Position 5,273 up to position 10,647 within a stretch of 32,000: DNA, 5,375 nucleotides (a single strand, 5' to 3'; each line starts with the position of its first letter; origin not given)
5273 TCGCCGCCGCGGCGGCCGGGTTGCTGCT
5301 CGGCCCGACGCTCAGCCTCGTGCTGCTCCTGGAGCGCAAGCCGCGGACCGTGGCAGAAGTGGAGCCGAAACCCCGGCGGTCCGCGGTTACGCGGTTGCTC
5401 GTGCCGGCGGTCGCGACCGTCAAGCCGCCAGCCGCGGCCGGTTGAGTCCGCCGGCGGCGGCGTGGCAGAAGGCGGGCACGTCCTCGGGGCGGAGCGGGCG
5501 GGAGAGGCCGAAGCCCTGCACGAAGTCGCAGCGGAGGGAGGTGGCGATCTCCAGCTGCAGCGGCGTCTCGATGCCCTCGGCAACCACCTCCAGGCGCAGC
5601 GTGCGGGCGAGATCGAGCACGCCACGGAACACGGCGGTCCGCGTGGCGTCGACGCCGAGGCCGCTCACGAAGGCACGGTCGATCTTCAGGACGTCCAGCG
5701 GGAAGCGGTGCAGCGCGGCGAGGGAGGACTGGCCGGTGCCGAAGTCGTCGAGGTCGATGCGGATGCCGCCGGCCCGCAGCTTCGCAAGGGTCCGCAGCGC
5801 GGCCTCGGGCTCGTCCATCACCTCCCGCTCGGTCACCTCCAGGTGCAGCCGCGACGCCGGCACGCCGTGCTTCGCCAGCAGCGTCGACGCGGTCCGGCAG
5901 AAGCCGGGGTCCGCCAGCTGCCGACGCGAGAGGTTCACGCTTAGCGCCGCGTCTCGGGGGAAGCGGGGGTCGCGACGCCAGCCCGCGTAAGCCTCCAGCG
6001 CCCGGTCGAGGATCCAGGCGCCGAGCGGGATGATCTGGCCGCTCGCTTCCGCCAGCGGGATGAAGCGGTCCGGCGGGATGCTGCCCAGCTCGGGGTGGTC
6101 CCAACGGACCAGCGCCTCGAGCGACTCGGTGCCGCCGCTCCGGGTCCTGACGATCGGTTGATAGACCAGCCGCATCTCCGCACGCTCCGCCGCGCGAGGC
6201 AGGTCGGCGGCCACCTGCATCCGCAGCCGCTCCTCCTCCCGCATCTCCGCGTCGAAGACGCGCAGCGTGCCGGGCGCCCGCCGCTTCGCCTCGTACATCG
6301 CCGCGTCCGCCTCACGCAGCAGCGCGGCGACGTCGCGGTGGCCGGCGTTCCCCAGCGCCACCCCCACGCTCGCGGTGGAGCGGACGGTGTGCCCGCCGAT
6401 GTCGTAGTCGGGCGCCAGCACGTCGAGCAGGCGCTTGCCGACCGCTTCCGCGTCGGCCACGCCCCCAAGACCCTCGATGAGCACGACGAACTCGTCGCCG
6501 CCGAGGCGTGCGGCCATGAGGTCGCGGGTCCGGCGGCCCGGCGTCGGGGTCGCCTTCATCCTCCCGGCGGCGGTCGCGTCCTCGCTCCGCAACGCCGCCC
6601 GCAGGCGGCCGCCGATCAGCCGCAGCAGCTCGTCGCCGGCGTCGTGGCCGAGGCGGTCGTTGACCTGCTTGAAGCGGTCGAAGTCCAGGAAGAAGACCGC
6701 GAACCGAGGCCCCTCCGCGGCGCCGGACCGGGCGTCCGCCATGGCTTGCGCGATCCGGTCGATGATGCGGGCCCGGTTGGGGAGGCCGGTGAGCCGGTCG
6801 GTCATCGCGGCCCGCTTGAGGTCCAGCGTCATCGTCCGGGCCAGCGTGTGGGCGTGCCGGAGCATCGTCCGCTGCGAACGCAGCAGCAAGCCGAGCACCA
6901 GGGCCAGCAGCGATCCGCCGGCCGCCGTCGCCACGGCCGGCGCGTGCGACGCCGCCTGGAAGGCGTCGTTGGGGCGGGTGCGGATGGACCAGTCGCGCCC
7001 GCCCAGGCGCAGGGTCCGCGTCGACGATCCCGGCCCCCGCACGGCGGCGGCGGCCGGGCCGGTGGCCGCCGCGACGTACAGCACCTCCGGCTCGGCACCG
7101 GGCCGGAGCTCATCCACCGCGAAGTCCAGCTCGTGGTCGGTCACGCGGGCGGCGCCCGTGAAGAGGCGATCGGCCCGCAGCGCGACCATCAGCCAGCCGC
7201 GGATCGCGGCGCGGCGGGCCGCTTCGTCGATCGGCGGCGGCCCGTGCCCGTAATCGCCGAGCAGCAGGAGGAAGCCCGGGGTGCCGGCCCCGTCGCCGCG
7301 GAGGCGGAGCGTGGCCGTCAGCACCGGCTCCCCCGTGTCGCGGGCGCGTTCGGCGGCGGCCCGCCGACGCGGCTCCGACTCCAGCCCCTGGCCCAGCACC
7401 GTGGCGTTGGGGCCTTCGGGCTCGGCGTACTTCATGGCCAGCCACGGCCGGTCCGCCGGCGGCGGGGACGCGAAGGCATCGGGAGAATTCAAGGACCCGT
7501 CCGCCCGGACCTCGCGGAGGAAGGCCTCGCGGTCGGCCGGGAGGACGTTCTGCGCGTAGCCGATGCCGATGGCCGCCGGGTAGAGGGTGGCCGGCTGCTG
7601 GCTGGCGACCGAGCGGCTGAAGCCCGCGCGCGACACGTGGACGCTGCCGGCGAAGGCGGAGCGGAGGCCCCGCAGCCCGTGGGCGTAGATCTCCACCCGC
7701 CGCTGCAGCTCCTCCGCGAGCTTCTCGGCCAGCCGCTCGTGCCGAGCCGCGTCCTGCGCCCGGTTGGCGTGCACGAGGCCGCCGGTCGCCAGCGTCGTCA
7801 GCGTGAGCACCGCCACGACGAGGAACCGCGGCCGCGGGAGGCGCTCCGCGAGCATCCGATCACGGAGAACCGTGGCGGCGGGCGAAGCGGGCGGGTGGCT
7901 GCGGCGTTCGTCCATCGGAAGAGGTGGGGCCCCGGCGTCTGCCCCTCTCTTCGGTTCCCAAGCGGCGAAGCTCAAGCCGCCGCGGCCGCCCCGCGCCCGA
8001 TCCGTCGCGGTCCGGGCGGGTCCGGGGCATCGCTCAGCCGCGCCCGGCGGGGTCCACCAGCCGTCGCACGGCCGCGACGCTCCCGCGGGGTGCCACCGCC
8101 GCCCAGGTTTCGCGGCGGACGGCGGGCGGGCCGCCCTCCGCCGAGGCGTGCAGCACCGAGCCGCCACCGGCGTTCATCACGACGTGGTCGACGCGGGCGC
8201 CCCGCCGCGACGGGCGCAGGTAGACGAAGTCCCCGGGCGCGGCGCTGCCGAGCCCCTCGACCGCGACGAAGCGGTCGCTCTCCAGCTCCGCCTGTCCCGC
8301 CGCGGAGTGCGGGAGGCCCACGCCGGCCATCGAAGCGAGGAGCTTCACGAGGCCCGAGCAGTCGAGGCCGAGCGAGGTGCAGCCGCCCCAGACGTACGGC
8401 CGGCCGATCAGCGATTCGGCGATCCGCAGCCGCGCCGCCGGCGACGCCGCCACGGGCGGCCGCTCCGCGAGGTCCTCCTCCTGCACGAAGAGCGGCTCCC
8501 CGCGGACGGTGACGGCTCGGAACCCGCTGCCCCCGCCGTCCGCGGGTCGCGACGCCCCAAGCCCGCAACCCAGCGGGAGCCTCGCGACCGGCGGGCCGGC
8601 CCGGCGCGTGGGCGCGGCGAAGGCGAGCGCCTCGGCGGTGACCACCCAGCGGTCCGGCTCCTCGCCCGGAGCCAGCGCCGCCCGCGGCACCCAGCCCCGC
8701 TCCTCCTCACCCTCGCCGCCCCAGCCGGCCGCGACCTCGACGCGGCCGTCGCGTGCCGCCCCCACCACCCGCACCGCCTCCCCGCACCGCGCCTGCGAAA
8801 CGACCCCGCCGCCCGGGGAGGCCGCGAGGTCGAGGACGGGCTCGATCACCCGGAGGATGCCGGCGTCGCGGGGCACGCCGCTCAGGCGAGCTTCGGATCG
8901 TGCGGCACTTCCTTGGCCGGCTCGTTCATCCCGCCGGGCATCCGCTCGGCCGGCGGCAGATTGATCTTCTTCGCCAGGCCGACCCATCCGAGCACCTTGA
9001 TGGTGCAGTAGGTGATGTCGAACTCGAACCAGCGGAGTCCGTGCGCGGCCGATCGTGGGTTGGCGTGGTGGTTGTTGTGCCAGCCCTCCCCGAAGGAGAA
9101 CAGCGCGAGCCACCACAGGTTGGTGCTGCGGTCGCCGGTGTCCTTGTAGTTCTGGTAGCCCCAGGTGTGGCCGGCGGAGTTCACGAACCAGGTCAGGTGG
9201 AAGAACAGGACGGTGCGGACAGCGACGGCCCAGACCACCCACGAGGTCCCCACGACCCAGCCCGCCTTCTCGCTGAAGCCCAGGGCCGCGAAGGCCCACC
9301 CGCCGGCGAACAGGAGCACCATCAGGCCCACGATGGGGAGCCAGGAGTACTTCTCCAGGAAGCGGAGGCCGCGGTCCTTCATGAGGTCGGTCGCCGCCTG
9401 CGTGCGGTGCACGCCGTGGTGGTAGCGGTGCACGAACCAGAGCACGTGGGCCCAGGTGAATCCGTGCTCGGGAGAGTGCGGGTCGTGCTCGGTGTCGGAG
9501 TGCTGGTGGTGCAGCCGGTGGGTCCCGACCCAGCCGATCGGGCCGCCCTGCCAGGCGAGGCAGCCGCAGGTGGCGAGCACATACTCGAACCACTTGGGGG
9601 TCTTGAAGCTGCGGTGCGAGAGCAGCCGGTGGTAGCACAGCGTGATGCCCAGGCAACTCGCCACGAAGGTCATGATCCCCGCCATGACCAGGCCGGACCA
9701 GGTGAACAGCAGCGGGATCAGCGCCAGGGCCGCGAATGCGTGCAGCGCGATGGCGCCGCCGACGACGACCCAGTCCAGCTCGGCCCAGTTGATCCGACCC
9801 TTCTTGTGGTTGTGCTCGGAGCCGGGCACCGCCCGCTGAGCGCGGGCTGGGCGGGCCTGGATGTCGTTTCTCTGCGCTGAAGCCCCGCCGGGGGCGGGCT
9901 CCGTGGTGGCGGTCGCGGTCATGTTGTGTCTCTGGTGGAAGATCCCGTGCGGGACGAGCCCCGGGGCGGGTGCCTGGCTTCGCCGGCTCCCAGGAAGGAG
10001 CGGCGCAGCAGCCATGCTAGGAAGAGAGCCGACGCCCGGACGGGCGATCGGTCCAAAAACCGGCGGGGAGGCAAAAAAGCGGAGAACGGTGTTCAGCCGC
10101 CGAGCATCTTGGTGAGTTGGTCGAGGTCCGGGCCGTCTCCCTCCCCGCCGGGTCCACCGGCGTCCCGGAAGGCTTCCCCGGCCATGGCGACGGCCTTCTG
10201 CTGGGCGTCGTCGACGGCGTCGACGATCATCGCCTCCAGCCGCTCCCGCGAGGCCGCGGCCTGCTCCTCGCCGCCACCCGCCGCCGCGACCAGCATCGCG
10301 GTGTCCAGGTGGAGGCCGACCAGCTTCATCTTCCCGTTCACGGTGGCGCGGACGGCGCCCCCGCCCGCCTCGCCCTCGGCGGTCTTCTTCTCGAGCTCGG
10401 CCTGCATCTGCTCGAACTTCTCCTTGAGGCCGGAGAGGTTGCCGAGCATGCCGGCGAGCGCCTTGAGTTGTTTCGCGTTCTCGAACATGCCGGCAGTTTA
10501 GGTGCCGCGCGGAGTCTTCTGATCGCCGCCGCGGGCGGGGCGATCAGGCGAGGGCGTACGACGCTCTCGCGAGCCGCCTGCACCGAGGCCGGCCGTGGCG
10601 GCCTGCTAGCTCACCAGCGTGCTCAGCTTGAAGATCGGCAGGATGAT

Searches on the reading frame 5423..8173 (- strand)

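Call 75: search_protein_families(library=pfam, proteins=[window:5423-8173:-], max_evalue=0.001)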
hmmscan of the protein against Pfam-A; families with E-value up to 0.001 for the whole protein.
window:5423-8173:- (917 aa): 3 families
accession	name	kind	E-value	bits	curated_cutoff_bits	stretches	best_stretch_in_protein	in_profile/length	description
PF00563.25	EAL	-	5.4e-71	239.1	31.3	1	656-893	2-236/236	EAL domain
PF03924.19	CHASE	-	3.3e-38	131.8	25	1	179-366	2-189/189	CHASE domain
PF00990.26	GGDEF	-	1.2e-34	119.9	23.8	2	456-535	1-77/161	Diguanylate cyclase, GGDEF domain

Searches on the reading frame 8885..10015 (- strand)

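Call 80: search_protein_families(library=pfam, proteins=[window:8885-10015:-], max_evalue=0.01)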
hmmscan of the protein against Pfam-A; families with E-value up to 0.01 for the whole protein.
window:8885-10015:- (377 aa): 1 family
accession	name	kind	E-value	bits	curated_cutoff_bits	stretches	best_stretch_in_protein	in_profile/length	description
PF00487.30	FA_desaturase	-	1.6e-21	77.6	29.7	1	108-330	5-229/253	Fatty acid desaturase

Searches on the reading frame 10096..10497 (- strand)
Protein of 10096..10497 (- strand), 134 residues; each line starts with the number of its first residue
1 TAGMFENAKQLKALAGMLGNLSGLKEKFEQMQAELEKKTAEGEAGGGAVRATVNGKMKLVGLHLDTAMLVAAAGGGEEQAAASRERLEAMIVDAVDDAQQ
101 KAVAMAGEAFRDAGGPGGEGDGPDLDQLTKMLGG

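Call 75: search_protein_families(library=pfam, proteins=[window:10096-10497:-], max_evalue=0.001)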
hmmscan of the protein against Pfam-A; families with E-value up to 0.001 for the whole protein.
window:10096-10497:- (134 aa): 1 family
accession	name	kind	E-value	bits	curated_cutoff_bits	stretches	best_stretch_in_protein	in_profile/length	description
PF02575.21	YbaB_DNA_bd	-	1.5e-15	57.6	25.5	1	21-112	4-85/91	YbaB/EbfC DNA-binding family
